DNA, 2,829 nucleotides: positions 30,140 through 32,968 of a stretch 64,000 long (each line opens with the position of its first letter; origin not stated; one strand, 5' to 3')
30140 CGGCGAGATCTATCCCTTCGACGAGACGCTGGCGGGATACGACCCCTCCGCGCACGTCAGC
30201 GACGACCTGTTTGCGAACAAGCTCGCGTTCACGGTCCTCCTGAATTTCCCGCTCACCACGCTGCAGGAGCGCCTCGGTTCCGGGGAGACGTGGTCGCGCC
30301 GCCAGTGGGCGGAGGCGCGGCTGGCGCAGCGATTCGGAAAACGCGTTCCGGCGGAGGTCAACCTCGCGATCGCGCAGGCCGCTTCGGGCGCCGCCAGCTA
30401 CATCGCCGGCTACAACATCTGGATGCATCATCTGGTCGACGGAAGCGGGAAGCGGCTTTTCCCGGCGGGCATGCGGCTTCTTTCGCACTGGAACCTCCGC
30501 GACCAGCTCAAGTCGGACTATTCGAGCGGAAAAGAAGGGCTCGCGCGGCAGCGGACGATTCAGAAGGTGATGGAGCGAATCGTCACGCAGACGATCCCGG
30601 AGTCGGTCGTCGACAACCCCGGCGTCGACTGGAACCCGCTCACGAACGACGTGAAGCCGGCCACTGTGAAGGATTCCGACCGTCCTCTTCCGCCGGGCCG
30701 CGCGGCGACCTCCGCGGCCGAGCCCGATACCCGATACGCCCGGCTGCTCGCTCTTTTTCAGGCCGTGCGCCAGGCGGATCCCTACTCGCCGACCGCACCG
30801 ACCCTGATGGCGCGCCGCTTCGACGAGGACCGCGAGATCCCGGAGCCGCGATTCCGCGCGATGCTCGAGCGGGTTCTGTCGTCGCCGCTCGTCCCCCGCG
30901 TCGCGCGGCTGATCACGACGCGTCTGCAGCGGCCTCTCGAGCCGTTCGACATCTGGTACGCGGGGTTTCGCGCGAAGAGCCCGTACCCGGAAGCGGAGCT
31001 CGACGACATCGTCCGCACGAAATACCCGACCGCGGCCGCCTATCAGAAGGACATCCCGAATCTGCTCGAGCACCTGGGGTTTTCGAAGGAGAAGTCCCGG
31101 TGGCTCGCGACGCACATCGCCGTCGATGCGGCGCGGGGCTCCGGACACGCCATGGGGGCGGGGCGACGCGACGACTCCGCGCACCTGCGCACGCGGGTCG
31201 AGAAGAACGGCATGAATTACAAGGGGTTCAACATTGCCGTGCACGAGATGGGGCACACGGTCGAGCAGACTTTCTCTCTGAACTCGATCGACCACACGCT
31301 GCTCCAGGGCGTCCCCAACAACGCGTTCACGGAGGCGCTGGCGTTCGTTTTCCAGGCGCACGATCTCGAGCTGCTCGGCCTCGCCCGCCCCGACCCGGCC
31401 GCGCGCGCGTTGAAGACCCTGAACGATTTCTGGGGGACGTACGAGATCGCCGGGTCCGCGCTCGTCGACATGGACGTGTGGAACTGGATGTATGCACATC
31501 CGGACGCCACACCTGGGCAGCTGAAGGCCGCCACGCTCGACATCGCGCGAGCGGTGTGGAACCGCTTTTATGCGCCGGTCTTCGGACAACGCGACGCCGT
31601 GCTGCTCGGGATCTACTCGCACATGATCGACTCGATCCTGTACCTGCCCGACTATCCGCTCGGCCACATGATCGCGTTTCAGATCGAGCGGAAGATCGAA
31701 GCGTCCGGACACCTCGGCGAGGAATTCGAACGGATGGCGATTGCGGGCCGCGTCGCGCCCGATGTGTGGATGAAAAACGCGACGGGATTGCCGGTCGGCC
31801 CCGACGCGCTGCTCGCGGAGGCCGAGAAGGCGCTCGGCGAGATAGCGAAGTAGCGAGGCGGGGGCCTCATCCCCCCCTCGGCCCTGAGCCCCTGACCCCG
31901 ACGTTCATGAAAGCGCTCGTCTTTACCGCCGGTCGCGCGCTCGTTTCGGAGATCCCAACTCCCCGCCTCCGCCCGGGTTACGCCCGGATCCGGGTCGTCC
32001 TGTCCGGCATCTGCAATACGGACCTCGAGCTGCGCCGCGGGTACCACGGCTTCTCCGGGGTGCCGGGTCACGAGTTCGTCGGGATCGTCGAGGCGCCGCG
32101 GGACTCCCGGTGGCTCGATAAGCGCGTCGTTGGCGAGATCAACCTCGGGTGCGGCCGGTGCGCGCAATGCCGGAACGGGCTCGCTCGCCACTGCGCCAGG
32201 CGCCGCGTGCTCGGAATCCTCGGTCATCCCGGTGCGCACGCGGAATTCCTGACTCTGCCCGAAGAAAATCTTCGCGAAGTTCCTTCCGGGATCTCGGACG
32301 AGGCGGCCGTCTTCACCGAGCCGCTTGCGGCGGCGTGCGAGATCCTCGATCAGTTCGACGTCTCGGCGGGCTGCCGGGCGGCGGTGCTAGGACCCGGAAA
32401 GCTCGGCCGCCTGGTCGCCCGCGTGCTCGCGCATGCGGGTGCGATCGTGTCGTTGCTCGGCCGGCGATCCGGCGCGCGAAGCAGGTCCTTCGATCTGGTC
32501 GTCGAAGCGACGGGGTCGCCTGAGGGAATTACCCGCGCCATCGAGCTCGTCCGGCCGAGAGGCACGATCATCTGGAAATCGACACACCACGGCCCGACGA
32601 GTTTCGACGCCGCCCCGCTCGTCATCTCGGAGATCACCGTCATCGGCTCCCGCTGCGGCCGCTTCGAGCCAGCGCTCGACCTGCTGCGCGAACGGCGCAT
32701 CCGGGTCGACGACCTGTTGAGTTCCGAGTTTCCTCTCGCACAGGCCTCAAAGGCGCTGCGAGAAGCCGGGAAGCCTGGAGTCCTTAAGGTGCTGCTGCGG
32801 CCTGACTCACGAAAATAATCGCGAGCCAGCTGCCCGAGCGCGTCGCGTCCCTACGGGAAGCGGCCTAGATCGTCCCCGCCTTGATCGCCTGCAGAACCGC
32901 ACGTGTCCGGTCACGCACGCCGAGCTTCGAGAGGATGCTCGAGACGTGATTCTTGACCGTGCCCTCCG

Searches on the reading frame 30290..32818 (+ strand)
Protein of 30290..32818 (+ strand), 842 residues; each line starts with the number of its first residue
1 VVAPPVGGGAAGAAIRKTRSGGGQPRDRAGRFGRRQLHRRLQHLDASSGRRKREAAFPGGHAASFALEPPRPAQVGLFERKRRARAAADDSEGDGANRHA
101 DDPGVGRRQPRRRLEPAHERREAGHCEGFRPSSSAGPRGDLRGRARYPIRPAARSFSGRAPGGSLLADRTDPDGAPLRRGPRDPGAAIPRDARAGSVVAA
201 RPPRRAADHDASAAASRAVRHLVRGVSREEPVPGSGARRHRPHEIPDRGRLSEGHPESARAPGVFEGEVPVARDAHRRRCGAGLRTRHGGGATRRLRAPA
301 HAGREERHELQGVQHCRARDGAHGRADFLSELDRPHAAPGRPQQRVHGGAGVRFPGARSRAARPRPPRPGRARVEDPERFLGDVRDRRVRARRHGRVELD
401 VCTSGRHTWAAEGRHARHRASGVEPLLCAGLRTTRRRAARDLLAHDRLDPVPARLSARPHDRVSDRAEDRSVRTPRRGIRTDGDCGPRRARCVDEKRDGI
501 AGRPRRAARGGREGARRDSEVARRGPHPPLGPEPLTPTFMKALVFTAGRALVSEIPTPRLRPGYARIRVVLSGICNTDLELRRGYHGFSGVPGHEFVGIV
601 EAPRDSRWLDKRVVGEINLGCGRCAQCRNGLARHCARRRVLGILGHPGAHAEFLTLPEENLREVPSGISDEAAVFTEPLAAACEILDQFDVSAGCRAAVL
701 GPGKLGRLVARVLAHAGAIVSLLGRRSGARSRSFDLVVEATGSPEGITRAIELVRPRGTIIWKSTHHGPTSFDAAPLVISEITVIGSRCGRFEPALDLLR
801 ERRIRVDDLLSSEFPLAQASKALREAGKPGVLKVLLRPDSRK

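Call 15: search_protein_families(library=pfam, proteins=[window:30290-32818:+], max_evalue=0.001)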
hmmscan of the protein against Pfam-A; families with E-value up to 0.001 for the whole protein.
window:30290-32818:+ (842 aa): 2 families
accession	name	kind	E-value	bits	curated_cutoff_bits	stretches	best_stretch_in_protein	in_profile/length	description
PF08240.17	ADH_N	-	3.8e-17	62.9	23.5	1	562-665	2-103/104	Alcohol dehydrogenase GroES-like domain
PF00107.32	ADH_zinc_N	-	4.5e-08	33.5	31.8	1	731-799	56-127/129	Zinc-binding dehydrogenase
